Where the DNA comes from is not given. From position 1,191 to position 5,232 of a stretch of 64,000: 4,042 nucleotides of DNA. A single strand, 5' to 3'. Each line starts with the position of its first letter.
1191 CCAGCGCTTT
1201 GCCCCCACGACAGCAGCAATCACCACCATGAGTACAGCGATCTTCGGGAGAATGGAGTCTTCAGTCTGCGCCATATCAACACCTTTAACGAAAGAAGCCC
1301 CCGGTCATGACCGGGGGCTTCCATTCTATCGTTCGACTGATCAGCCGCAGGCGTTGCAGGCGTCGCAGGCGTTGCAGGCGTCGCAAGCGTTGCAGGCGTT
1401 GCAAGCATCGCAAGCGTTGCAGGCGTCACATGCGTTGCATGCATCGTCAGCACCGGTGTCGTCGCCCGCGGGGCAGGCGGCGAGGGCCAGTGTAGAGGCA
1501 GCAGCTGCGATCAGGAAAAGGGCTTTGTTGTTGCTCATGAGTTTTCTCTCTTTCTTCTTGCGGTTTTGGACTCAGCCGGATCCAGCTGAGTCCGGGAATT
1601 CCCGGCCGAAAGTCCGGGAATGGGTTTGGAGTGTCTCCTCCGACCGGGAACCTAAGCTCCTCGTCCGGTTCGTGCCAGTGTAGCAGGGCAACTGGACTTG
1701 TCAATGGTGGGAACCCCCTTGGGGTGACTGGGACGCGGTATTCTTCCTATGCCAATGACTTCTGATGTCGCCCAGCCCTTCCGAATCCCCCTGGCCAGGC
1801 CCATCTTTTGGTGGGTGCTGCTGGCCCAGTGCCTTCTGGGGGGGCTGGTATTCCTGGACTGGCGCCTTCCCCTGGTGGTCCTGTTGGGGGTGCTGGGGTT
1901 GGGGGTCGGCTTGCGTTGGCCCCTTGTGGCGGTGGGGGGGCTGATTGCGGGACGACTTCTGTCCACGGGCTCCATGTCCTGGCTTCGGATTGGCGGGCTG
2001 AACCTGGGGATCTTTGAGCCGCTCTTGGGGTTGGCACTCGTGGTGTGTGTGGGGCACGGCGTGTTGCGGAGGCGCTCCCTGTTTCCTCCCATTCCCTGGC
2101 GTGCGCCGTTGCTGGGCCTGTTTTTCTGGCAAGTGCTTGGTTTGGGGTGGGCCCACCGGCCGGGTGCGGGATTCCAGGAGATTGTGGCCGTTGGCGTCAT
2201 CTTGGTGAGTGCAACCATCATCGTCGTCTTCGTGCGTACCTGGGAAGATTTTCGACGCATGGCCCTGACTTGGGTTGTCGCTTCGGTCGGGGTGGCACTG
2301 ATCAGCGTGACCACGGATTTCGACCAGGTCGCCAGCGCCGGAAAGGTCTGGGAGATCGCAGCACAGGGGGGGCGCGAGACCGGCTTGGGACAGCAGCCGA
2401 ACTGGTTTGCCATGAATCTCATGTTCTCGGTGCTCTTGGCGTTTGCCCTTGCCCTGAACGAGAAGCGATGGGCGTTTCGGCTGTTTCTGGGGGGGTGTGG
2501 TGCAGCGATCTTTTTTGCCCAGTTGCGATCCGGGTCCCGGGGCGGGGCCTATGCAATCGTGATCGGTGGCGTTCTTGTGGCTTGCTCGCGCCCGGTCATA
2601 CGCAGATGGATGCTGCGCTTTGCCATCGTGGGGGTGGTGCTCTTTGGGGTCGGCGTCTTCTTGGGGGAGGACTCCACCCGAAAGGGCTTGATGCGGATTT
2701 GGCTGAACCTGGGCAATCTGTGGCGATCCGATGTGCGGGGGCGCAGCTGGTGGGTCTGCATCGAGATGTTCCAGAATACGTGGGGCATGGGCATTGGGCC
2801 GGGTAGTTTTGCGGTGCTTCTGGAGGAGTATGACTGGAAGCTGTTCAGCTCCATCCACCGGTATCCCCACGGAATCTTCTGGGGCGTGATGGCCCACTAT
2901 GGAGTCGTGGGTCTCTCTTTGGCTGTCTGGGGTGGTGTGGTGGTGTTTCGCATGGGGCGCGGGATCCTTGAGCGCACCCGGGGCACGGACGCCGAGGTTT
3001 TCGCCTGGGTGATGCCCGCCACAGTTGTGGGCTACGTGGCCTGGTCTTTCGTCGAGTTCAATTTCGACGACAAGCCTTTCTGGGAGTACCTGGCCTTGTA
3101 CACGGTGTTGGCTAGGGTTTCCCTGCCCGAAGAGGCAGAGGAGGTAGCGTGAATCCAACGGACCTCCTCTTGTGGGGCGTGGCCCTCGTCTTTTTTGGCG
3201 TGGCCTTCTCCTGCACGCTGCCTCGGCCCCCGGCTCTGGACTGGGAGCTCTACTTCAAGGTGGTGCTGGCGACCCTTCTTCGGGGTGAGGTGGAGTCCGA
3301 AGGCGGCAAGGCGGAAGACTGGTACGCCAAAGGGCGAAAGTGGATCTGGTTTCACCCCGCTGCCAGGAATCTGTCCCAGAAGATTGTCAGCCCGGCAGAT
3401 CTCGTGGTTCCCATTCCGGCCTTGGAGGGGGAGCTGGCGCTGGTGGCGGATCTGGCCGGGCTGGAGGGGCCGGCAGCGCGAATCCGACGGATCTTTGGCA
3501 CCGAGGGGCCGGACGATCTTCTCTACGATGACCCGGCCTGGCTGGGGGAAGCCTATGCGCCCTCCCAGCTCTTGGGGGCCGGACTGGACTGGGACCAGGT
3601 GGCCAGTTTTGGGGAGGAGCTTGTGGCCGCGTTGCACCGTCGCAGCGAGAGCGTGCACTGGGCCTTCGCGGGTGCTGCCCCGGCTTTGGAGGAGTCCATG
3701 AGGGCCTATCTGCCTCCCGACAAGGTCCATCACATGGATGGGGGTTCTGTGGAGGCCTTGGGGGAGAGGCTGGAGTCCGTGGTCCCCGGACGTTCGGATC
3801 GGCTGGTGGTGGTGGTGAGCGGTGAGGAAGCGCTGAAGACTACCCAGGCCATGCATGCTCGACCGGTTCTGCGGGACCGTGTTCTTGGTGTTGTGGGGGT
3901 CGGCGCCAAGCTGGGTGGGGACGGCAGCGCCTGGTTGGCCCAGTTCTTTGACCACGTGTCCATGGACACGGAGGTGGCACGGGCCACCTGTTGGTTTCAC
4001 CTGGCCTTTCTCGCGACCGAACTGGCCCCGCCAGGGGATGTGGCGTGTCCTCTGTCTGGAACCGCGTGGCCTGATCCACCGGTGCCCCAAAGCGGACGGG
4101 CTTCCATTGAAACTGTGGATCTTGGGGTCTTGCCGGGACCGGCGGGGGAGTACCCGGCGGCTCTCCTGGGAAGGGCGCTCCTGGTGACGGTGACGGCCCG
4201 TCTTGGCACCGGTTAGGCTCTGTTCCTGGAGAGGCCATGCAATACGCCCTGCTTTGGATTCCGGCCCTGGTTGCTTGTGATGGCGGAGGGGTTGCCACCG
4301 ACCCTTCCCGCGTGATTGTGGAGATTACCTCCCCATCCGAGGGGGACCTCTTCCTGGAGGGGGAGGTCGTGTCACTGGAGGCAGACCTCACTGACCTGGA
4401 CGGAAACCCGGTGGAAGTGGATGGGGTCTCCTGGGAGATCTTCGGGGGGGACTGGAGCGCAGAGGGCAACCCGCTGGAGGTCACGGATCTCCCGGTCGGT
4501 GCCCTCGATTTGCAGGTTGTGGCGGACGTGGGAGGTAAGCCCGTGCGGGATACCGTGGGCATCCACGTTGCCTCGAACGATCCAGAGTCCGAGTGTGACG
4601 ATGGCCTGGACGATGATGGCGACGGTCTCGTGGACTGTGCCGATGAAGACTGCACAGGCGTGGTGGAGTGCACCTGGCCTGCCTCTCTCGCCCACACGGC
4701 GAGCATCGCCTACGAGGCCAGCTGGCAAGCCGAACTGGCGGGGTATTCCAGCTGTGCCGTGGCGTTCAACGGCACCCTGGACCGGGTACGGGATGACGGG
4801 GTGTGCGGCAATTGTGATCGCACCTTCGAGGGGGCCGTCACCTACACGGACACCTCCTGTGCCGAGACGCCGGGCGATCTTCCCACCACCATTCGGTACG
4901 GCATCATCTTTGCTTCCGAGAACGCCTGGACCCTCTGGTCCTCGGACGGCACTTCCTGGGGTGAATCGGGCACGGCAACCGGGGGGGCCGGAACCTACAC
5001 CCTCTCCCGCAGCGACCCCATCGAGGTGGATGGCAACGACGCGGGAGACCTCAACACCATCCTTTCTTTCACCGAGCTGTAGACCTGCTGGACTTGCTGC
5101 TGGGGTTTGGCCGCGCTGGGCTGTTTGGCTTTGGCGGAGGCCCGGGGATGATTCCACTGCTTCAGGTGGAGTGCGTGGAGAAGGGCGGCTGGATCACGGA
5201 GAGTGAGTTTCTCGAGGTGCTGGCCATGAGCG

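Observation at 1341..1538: Exported lipoprotein peptide with a cysteine at every third residue, (C-N/D-A)x10, encoded just upstream of a multihaem cytochrome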

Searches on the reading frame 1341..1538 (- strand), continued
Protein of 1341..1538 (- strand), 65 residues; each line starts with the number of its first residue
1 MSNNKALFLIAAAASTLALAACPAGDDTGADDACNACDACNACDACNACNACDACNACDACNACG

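Call 59: search_protein_families(library=ncbifam, proteins=[L001:11553-13244:+, L001:13244-13771:+, L001:13799-15520:+, L029:4851-6914:+, L029:6914-7651:+, L081:6942-7856:+, L081:3079-4221:+, L081:6100-6798:-], max_evalue=0.01)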
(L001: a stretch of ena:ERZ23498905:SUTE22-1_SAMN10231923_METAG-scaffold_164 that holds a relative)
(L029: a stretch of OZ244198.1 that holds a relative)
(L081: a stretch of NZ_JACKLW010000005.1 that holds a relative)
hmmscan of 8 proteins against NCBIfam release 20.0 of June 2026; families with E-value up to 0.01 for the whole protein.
L001:11553-13244:+ (564 aa): 0 families

L001:13244-13771:+ (176 aa): 2 families
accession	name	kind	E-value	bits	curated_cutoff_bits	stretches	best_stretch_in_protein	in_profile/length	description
NF011069.0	PRK14499.1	equivalog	9.3e-06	24.9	457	1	22-172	164-306/308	cyclic pyranopterin monophosphate synthase MoaC/MOSC-domain-containing protein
NF006967.0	PRK09440.1-5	equivalog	0.0031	16.3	402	1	84-144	240-301/424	valine--pyruvate transaminase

L001:13799-15520:+ (574 aa): 0 families

L029:4851-6914:+ (688 aa): 13 families
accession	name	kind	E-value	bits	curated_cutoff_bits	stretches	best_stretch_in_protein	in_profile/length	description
NF051459.1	pyoverdine_PvdO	equivalog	2e-18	66.5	500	1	431-663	33-240/280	dihydropyoverdine dehydrogenase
NF041186.1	SenA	equivalog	7.6e-16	58.5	420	1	448-641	166-320/382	selenoneine synthase SenA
TIGR03440.2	egtB_TIGR03440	equivalog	7e-15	55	360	1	451-641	172-350/413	ergothioneine biosynthesis protein EgtB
TIGR03525.2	GldK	equivalog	2.6e-14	53.3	350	1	545-687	218-405/408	T9SS ring complex lipoprotein PorK/GldK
NF040886.1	cyt_C_like_Sec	equivalog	4e-13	48.7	250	1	80-276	46-279/423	multiheme c-type cytochrome (seleno)protein ExtKL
TIGR04344.1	ovoA_Nterm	equivalog_domain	2e-11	43.5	400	1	468-642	207-383/444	5-histidylcysteine sulfoxide synthase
NF041198.1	UshA_like_PCGU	equivalog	2.7e-06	26.2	275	1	77-167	406-480/519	UshA-like (seleno)protein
NF008339.0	PRK11125.1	equivalog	1.8e-05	23.6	595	1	137-254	191-298/487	ammonia-forming cytochrome c nitrite reductase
NF008659.0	PRK11659.1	equivalog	0.00012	21.9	184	0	72-167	39-118/188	cytochrome c nitrite reductase pentaheme subunit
TIGR03524.1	GldJ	equivalog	0.00016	20.5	458.2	0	559-591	251-283/559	gliding motility lipoprotein GldJ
TIGR03153.1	cytochr_NrfH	equivalog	0.00048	20.2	134.2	0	198-253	21-63/138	cytochrome c nitrite reductase small subunit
TIGR03152.1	cyto_c552_HCOOH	exception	0.00086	18.2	692.5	1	152-254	162-256/441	ammonia-forming nitrite reductase cytochrome c552 subunit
TIGR03508.1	decahem_SO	subfamily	0.0013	18.3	192.2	0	122-254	3-106/258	DmsE family decaheme c-type cytochrome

L029:6914-7651:+ (246 aa): 0 families

L081:6942-7856:+ (305 aa): 3 families
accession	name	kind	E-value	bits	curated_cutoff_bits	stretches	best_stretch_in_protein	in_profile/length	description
NF033796.1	selen_YedE_FdhT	exception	1.1e-30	107.1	350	2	141-295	7-157/387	selenium metabolism membrane protein YedE/FdhT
NF052577.1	ThSTportTsuASprch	equivalog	1.2e-14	54.4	400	2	211-290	242-321/330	thiosulfate transporter TsuA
NF041049.1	thio_trans_TsuA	exception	2e-07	30.4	645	2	24-73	68-115/348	thiosulfate utilization transporter TsuA/YeeE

L081:3079-4221:+ (381 aa): 0 families

L081:6100-6798:- (233 aa): 0 families

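Call 61: search_solved_structures(query=L001:11553-13244:+, max_evalue=1)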
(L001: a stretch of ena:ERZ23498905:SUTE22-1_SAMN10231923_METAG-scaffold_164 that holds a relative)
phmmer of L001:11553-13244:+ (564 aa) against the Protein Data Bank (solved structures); distinct sequences matched with E-value up to 1: 2.
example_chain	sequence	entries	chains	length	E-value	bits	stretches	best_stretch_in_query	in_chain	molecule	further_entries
6nlp_A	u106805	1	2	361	0.21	13.3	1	420-507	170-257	Bacterial extracellular solute-binding family protein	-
6sjh_A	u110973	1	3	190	0.94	11.1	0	297-374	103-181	Tripartite motif-containing protein 16-like protein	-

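Call 82: find_encoding_contigs(protein=P0122, flank=6000, max_places=3)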
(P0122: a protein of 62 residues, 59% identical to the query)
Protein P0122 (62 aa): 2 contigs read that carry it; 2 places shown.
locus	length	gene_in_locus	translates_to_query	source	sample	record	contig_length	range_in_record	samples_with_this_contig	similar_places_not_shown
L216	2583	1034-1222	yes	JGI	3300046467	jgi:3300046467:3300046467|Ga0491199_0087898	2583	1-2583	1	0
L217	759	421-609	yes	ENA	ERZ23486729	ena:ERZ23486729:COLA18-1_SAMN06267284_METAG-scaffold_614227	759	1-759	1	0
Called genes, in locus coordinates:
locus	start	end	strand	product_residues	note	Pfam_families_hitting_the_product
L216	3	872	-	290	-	?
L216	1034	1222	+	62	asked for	-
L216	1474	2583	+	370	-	?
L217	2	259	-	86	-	?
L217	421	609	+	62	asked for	-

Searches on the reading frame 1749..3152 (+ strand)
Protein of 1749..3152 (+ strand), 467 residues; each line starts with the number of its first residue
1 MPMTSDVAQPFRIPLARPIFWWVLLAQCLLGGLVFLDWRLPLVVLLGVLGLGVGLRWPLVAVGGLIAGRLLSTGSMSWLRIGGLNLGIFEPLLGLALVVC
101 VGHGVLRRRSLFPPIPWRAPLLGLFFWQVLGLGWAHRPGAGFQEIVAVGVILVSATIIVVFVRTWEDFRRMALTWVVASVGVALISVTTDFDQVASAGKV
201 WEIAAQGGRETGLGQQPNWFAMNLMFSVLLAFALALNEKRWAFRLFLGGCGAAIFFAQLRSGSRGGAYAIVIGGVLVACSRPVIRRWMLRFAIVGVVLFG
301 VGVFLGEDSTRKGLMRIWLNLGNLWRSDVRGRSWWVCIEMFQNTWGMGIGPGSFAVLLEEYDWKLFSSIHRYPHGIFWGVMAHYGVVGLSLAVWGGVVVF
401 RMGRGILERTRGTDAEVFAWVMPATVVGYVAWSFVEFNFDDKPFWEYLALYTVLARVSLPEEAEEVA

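Call 6: search_protein_families(library=ncbifam, proteins=[window:1749-3152:+], max_evalue=1)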
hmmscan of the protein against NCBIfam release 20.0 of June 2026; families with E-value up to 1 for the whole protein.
window:1749-3152:+ (467 aa): 2 families
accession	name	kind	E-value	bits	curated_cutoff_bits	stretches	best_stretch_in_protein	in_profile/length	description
TIGR04370.1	glyco_rpt_poly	subfamily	0.0047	16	40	1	208-305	131-231/396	oligosaccharide repeat unit polymerase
NF037933.1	EpaQ_fam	subfamily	0.65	9.2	100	0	155-304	98-245/377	EpaQ family protein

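Call 7: search_protein_families(library=pfam, proteins=[window:1749-3152:+], max_evalue=1)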
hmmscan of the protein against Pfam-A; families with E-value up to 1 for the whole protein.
window:1749-3152:+ (467 aa): 1 family
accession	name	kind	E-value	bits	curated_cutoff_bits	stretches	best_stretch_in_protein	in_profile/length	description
PF04932.20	Wzy_C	-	8e-05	22.9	31.7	1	254-392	6-148/149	O-Antigen ligase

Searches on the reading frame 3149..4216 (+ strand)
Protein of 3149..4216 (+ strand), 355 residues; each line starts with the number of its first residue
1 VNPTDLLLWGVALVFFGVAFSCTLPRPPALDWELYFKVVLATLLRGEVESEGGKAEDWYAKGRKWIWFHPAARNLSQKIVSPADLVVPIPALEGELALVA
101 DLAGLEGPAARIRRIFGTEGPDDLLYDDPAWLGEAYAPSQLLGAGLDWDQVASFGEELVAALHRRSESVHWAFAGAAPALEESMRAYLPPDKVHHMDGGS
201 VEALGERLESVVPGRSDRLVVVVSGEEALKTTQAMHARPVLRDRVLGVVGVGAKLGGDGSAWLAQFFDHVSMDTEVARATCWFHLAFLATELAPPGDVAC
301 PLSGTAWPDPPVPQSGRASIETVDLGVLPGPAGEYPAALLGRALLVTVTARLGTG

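Call 6: search_protein_families(library=ncbifam, proteins=[window:3149-4216:+], max_evalue=1)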
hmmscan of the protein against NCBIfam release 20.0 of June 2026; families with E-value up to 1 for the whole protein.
window:3149-4216:+ (355 aa): 0 families

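Call 7: search_protein_families(library=pfam, proteins=[window:3149-4216:+], max_evalue=1)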
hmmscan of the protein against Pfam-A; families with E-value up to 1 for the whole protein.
window:3149-4216:+ (355 aa): 1 family
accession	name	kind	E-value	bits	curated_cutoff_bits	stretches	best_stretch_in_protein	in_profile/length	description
PF12462.13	Helicase_IV_N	-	0.27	11.6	24.5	0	144-183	71-110/163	DNA helicase IV / RNA helicase N terminal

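Call 62: search_solved_structures(query=window:3149-4213:+, max_evalue=1)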
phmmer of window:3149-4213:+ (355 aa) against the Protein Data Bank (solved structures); distinct sequences matched with E-value up to 1: 3.
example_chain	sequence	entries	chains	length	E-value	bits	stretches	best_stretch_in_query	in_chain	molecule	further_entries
5v54_A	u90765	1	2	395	0.48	12.6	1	157-287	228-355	5-hydroxytryptamine receptor 1B,OB-1 fused 5-HT1b receptor,5-hydroxytryptamine receptor 1B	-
7c61_A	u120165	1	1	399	0.92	11.7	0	223-287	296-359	5-hydroxytryptamine receptor 1B,Soluble cytochrome b562,5-hydroxytryptamine receptor 1B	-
4iar_A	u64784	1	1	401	0.92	11.7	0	223-287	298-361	Chimera protein of human 5-hydroxytryptamine receptor 1B and E. Coli soluble cytochrome b5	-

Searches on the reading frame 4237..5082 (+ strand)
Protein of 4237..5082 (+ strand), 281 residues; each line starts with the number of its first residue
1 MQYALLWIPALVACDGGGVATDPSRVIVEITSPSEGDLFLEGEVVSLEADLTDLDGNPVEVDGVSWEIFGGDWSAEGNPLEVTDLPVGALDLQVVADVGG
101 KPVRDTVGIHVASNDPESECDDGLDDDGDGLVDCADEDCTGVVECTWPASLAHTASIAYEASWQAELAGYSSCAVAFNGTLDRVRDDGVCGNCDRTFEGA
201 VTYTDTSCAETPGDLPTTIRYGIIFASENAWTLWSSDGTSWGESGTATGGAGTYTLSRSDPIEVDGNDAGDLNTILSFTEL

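Call 6: search_protein_families(library=ncbifam, proteins=[window:4237-5082:+], max_evalue=1)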
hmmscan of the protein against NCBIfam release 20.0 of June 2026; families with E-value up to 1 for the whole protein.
window:4237-5082:+ (281 aa): 1 family
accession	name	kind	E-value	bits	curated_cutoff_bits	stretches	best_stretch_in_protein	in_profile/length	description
NF033662.1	acid_disulf_rpt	repeat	2.3e-08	33.6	41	1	116-145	3-32/32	acidic double-disulfide repeat-containing protein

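Call 7: search_protein_families(library=pfam, proteins=[window:4237-5082:+], max_evalue=1)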
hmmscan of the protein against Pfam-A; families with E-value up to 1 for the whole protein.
window:4237-5082:+ (281 aa): 1 family
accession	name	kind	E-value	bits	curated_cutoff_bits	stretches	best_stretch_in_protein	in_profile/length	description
PF17957.7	Big_7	-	0.017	16.2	24.1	1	28-62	3-33/70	Bacterial Ig domain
